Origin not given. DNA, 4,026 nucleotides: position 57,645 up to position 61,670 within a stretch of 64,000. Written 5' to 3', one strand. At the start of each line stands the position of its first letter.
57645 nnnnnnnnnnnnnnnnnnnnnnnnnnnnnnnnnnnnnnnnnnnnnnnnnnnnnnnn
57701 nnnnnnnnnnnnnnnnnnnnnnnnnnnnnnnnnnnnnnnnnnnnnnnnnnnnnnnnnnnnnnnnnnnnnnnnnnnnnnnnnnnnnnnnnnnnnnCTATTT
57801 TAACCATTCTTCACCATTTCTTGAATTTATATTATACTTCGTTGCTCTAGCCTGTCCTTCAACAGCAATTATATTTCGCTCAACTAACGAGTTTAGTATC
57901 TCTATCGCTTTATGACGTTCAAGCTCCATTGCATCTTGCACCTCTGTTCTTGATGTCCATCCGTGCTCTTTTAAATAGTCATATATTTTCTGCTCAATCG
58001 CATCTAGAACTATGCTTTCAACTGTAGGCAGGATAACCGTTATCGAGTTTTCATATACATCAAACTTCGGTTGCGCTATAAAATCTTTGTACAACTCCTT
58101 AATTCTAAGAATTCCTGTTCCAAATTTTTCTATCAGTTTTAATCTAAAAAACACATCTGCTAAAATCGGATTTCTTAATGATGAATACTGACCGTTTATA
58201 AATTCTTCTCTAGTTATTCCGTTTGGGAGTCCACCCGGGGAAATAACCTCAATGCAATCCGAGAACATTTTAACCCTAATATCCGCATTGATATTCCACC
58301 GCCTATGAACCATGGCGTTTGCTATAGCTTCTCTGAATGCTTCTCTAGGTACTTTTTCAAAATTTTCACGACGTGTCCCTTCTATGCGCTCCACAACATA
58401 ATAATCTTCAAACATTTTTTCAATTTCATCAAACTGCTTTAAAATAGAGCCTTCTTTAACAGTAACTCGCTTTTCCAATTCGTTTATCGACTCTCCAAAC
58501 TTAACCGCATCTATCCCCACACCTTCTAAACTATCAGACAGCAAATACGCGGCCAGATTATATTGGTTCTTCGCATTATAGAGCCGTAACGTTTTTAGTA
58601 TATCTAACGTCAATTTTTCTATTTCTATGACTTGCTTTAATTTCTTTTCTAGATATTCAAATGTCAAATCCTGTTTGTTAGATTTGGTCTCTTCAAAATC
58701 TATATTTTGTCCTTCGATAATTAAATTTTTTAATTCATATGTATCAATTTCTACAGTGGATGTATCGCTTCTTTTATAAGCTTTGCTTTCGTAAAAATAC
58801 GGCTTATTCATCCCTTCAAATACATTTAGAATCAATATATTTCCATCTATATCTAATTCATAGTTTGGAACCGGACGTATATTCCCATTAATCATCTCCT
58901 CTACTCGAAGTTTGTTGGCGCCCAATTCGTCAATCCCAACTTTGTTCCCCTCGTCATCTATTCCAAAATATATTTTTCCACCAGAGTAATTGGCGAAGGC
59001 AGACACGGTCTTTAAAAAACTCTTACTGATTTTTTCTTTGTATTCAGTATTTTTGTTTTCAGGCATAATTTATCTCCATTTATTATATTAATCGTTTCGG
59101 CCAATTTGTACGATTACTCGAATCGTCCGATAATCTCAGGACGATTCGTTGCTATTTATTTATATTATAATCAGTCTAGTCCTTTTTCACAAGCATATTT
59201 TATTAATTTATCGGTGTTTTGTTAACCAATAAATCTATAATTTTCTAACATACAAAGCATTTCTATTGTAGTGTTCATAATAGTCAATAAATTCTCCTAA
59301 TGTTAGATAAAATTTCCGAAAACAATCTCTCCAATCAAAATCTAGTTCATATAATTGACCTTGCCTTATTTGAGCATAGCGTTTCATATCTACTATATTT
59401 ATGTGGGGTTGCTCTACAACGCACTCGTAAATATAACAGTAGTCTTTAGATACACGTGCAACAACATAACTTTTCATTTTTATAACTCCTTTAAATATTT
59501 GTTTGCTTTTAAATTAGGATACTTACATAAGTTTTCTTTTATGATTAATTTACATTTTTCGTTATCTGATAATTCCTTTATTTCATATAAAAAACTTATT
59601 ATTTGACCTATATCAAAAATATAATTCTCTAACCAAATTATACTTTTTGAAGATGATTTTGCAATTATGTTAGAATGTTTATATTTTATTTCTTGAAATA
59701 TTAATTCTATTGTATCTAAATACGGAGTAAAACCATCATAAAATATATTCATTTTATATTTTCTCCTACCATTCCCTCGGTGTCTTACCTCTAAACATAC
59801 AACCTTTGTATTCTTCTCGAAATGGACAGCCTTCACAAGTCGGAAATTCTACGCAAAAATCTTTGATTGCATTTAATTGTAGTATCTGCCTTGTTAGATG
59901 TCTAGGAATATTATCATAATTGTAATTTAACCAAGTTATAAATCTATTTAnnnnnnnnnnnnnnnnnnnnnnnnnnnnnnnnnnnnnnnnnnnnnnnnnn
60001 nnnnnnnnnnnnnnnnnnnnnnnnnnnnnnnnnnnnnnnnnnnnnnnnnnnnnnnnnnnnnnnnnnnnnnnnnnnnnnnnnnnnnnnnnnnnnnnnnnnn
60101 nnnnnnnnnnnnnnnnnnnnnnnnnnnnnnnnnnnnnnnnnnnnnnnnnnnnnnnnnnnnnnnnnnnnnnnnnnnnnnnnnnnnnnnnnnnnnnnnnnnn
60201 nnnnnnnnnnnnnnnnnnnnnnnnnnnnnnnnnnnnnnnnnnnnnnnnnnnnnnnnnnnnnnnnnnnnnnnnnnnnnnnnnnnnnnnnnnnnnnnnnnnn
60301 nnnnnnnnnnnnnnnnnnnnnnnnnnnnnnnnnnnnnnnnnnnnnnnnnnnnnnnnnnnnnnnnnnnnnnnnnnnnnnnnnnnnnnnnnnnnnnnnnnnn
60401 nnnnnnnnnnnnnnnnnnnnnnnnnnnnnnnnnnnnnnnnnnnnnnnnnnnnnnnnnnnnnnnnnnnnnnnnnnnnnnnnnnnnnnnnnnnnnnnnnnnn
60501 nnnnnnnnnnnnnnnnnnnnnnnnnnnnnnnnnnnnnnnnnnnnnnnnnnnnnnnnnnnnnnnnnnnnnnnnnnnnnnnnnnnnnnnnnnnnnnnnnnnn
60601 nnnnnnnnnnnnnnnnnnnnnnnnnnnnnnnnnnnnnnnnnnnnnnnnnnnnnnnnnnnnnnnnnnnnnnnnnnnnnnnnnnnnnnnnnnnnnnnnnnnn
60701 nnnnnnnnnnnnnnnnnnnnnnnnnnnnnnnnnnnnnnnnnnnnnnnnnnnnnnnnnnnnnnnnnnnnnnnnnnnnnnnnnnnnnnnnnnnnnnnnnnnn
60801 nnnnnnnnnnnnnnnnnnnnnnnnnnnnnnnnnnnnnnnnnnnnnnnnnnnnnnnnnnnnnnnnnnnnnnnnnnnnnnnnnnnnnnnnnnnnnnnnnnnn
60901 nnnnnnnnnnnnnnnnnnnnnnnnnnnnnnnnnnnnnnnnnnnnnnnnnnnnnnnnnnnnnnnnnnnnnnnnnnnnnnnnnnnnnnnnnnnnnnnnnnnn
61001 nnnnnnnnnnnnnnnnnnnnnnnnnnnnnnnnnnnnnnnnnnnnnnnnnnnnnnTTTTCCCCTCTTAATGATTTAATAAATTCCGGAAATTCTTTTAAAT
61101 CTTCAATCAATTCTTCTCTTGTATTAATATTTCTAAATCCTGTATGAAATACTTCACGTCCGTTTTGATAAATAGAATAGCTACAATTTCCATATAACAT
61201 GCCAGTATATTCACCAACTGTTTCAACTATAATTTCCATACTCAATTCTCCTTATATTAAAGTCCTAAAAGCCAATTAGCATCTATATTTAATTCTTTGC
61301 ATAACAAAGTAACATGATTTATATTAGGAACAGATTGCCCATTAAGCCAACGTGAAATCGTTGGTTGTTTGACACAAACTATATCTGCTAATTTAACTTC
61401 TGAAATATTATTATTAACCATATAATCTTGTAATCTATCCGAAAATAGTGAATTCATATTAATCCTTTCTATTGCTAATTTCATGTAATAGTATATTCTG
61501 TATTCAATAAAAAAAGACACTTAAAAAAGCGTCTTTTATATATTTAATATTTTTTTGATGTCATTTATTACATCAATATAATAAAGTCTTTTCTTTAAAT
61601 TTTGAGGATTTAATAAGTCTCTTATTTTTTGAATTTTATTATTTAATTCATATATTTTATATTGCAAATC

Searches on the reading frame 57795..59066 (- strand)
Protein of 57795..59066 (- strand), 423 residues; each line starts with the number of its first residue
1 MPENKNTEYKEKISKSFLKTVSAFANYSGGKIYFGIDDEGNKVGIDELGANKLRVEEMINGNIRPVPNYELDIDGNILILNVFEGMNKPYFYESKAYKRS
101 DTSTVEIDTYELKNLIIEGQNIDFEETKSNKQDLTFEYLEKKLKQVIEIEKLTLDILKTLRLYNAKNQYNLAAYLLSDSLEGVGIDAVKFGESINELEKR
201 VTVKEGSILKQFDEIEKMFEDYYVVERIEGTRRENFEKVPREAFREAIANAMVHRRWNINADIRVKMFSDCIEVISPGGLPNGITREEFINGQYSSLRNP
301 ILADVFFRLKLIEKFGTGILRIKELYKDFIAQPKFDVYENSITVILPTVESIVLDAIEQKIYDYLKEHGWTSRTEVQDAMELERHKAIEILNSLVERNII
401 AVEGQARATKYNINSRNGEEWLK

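Call 26: search_protein_families(library=pfam, proteins=[window:57795-59066:-], max_evalue=0.01)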
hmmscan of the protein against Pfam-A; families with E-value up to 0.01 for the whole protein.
window:57795-59066:- (423 aa): 4 families
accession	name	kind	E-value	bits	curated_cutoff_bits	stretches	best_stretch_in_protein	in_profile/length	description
PF13749.12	HATPase_c_4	-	9.7e-19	67.6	26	1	261-346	2-89/89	Putative ATP-dependent DNA helicase recG C-terminal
PF04326.19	SLFN_AlbA_2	-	3.6e-17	63.4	25.3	1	3-107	1-117/118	Schlafen, AlbA_2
PF04492.19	Phage_rep_O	-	2.1e-06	28.6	28.7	1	336-414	15-91/95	Bacteriophage replication protein O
PF01978.25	TrmB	-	0.0016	18.7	25.6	1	356-411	8-62/68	Sugar-specific transcriptional regulator TrmB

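Call 68: search_protein_families(library=phrogs, proteins=[window:57795-59066:-], max_evalue=0.001)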
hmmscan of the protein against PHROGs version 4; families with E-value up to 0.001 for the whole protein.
window:57795-59066:- (423 aa): 3 families
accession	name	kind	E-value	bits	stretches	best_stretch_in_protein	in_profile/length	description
phrog_12156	-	DNA, RNA and nucleotide metabolism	3e-53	182.2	1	3-416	18-483/485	DNA helicase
phrog_277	-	DNA, RNA and nucleotide metabolism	5.6e-05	23.5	1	339-406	38-105/318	replication initiation O-like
phrog_678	-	DNA, RNA and nucleotide metabolism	0.00045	20.9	1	346-413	48-134/346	replication initiation O-like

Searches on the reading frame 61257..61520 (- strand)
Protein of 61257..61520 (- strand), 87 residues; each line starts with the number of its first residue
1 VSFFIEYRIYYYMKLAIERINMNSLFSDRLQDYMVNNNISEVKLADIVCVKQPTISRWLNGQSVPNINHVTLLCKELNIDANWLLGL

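Call 68: search_protein_families(library=phrogs, proteins=[window:61257-61520:-], max_evalue=0.001)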
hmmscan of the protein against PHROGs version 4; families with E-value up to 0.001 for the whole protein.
window:61257-61520:- (87 aa): 8 families
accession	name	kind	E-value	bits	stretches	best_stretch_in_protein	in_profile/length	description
phrog_8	-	transcription regulation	7.9e-13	49.6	1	10-86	63-137/346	transcriptional regulator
phrog_4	-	transcription regulation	2.4e-12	47.6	1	20-86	132-193/400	transcriptional repressor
phrog_3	-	transcription regulation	2.2e-10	41.9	1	19-86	82-147/430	transcriptional repressor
phrog_2967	-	transcription regulation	2.7e-10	41.2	1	22-86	7-71/225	transcriptional regulator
phrog_2328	-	transcription regulation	2.9e-08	34.5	1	17-85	7-75/128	transcriptional repressor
phrog_2439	-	transcription regulation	4.7e-07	30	1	25-84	7-66/367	transcriptional regulator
phrog_4836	-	transcription regulation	0.00025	21.7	1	29-85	79-135/194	CII-like regulator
phrog_638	-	transcription regulation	0.00079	20.3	1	41-83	20-63/145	transcriptional regulator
